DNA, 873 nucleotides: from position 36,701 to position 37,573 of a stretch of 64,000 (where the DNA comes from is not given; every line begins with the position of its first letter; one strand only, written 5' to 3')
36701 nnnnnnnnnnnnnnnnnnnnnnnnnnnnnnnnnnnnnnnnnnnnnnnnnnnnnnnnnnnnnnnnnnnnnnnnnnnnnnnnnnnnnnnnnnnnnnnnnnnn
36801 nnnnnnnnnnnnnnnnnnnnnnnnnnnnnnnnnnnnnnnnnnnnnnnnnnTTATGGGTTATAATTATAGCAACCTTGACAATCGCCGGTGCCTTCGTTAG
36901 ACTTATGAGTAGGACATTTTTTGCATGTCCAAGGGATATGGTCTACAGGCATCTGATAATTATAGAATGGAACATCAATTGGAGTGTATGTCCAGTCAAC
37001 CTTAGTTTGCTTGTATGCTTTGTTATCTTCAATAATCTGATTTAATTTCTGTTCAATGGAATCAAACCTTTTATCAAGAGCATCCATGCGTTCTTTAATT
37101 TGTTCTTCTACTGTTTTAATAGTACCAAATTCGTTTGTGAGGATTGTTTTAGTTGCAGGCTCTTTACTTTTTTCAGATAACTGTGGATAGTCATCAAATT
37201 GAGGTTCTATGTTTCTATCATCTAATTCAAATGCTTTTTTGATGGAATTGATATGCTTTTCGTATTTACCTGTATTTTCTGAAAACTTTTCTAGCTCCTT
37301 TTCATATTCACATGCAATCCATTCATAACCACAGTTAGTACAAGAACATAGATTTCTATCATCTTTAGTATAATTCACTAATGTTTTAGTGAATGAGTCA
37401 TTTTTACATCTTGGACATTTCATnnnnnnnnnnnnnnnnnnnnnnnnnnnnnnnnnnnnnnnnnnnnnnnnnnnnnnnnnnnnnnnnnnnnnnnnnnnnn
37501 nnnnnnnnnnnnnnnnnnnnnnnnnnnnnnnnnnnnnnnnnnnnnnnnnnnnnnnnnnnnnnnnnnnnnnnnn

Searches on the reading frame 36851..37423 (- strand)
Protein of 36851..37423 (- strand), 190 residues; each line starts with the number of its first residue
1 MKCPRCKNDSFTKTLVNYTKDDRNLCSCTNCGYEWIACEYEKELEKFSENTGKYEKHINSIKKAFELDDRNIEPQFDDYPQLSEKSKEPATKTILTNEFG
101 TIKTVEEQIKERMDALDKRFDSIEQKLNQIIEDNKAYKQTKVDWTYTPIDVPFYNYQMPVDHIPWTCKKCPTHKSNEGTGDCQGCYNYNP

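Call 62: search_protein_families(library=pfam, proteins=[window:36851-37423:-], max_evalue=0.01)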
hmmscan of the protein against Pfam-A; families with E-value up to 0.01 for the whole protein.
window:36851-37423:- (190 aa): 3 families
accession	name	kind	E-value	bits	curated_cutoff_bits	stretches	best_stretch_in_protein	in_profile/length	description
PF03670.18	UPF0184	-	0.0027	18.5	21.5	1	77-137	6-66/83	Uncharacterised protein family (UPF0184)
PF09789.14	CC149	-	0.003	17.4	30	1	41-139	15-103/316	Coiled-coil domain-containing protein 149-A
PF06825.17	HSBP1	-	0.0032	17.7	28.6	1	103-134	19-50/51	Heat shock factor binding protein 1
